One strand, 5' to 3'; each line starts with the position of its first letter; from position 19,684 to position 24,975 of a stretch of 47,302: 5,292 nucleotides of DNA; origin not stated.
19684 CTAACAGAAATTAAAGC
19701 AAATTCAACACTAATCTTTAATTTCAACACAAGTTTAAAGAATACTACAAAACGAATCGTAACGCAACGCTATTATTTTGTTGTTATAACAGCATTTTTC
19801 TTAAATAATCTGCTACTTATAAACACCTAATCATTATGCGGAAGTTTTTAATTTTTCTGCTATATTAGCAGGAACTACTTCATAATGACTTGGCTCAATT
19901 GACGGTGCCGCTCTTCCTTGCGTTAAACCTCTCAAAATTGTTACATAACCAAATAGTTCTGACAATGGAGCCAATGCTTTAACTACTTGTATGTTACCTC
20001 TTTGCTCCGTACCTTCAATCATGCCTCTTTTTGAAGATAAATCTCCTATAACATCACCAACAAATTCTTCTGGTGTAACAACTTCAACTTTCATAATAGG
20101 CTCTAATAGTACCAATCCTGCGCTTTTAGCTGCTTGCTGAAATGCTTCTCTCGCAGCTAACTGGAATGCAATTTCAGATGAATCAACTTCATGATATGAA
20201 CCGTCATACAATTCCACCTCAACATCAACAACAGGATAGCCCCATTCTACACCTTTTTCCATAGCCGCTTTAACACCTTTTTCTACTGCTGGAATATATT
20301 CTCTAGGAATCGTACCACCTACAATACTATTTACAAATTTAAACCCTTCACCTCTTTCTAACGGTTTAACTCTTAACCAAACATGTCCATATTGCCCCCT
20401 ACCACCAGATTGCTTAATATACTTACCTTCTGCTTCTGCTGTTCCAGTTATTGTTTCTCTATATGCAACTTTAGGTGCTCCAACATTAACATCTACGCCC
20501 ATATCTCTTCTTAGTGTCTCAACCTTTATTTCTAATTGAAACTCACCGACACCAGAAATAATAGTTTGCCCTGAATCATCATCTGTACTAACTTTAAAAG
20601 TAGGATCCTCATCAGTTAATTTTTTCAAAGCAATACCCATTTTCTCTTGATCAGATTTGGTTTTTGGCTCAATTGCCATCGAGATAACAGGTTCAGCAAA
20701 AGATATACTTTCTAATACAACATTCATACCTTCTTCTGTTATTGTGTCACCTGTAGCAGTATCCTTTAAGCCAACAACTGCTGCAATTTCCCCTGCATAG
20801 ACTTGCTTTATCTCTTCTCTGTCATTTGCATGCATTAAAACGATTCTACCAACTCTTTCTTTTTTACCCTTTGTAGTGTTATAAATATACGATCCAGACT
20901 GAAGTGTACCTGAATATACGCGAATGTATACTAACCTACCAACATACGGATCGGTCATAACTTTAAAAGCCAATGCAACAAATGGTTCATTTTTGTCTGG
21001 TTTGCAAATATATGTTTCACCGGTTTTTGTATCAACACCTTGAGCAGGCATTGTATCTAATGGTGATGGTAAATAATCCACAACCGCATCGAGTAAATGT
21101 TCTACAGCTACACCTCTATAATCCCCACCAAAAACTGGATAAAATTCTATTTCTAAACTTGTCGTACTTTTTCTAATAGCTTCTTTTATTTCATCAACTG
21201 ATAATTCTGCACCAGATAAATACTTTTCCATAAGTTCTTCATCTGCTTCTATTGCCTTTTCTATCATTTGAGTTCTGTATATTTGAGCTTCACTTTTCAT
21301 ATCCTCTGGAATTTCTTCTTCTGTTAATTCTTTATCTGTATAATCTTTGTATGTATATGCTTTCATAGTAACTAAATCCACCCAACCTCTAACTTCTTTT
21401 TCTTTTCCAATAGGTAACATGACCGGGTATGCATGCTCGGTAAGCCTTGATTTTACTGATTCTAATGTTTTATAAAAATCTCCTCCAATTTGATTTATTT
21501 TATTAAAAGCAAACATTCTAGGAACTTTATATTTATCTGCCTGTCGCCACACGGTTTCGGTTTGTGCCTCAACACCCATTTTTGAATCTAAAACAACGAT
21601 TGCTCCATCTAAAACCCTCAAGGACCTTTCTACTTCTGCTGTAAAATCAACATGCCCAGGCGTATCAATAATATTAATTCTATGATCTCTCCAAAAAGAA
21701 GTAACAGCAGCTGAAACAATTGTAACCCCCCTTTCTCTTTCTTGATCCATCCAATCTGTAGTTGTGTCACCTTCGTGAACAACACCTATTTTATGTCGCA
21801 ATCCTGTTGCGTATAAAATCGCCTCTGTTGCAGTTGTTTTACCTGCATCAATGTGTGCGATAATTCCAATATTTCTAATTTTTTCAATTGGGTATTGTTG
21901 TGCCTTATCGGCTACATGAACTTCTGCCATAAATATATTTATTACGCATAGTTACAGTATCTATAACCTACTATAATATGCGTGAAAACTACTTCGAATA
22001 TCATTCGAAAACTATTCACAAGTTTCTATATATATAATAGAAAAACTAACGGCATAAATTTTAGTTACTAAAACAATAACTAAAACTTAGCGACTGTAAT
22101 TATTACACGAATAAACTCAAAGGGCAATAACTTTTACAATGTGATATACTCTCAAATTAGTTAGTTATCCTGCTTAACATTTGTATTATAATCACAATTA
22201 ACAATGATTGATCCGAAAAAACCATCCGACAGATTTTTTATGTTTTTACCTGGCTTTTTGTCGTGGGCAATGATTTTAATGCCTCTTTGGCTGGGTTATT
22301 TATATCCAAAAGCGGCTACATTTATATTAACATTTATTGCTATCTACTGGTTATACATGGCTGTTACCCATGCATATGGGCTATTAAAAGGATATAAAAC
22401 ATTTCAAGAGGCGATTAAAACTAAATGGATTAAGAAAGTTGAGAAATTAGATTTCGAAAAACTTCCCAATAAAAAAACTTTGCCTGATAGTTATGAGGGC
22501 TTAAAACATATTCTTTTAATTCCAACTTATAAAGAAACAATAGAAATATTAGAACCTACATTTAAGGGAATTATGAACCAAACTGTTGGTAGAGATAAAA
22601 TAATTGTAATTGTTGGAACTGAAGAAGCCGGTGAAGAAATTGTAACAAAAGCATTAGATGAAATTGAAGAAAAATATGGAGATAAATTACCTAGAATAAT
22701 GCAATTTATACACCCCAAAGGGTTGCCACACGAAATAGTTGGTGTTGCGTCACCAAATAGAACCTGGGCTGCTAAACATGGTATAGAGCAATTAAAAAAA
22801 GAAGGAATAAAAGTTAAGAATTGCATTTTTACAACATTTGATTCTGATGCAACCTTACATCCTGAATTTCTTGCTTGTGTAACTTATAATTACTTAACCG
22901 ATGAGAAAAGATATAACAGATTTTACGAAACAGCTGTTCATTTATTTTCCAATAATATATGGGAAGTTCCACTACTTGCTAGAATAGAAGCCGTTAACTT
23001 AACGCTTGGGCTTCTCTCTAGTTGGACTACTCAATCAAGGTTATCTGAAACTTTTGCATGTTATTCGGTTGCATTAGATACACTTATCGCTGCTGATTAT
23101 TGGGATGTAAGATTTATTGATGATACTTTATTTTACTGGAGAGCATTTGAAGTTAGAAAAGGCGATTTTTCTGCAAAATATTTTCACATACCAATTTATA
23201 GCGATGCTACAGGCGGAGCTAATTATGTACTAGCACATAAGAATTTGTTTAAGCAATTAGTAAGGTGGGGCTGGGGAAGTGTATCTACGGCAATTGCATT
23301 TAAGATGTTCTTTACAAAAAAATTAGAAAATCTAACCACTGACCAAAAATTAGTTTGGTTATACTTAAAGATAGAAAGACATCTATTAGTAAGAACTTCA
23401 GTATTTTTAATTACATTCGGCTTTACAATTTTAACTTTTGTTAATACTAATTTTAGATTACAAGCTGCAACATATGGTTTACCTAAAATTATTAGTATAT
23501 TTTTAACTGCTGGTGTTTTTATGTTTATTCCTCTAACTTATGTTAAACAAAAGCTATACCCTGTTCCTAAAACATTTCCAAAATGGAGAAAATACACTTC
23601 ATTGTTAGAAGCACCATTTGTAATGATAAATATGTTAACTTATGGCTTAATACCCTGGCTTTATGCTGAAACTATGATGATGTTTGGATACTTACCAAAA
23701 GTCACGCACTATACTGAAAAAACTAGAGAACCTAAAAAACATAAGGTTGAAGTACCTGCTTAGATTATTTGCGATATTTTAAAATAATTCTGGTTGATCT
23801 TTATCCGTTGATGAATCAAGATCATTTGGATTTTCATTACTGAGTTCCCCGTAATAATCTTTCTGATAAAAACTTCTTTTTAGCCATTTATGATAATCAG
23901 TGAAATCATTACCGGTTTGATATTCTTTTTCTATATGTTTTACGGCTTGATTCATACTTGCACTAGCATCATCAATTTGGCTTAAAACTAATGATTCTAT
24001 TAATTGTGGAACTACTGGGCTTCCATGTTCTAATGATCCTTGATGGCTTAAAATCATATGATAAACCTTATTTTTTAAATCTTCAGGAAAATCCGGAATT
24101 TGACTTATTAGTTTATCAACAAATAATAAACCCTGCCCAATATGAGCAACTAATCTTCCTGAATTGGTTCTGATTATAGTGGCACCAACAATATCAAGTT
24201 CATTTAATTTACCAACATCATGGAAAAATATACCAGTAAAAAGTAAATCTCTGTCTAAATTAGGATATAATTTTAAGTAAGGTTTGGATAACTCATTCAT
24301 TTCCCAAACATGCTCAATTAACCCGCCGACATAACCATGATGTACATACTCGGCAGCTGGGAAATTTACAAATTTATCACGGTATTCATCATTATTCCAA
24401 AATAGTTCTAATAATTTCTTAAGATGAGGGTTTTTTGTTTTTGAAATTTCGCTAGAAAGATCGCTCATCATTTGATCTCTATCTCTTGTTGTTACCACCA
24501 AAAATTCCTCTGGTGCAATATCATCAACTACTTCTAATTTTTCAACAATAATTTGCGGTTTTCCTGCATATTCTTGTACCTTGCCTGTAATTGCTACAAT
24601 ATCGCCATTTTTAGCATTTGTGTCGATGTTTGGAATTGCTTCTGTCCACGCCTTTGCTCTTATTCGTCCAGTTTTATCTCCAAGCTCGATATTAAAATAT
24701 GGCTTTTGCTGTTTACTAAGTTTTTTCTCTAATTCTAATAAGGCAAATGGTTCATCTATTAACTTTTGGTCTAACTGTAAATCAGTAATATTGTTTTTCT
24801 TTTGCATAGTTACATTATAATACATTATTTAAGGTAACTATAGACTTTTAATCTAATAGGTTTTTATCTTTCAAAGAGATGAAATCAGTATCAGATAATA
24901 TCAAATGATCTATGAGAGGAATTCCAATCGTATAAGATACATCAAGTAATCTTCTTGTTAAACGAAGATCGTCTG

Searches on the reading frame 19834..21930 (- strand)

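Call 9: search_protein_families(library=pfam, proteins=[window:19834-21930:-])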
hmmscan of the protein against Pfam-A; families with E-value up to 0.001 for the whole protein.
window:19834-21930:- (698 aa): 7 families
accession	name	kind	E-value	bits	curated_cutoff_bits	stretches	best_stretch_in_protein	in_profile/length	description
PF00009.33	GTP_EFTU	-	4.2e-55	186.7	26.5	1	16-289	1-188/188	Elongation factor Tu GTP binding domain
PF03764.24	EFG_IV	-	1.6e-46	157.5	24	1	486-604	1-120/121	Elongation factor G, domain IV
PF14492.12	EFG_III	-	3.9e-29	101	27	1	411-484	1-74/75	Elongation Factor G, domain III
PF00679.30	EFG_C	-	4.9e-27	94.2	27.9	1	607-693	1-88/89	Elongation factor G C-terminus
PF03144.31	GTP_EFTU_D2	-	3.8e-19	69.3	30.3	1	331-398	1-73/73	Elongation factor Tu domain 2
PF22042.2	EF-G_D2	-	3.9e-19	69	27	1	316-399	1-83/84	Elongation factor G domain 2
PF01926.29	MMR_HSR1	-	0.00035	21.1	21.9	1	23-144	4-113/113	50S ribosome-binding GTPase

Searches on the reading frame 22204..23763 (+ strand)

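Call 9: search_protein_families(library=pfam, proteins=[window:22204-23763:+])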
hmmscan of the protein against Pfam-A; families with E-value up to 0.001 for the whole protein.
window:22204-23763:+ (519 aa): 0 families

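Call 54: search_protein_families(library=pfam, proteins=[window:22204-23763:+], max_evalue=0.01)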
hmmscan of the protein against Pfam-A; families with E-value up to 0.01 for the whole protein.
window:22204-23763:+ (519 aa): 1 family
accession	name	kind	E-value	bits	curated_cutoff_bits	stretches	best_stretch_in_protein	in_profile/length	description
PF13641.12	Glyco_tranf_2_3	-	0.0029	18.1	27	1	104-227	5-108/230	Glycosyltransferase like family 2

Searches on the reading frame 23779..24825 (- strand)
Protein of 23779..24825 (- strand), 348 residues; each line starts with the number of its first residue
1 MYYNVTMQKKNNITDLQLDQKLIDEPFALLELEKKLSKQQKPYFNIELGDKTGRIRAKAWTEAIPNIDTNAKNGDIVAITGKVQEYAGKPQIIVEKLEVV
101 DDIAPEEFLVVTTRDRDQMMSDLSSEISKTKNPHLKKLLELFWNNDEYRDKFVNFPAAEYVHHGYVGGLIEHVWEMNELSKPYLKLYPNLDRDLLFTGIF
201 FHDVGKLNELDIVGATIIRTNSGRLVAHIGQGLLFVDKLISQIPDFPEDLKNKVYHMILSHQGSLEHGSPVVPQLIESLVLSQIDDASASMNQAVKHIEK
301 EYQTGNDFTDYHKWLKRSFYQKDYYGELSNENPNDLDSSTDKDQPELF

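Call 9: search_protein_families(library=pfam, proteins=[window:23779-24825:-])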
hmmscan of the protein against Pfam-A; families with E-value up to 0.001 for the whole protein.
window:23779-24825:- (348 aa): 2 families
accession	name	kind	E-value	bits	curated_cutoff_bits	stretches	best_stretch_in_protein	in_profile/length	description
PF01336.31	tRNA_anti-codon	-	4.5e-12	46.2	27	1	38-100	12-75/75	OB-fold nucleic acid binding domain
PF01966.28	HD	-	4.4e-06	27.4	22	1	170-288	2-114/116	HD domain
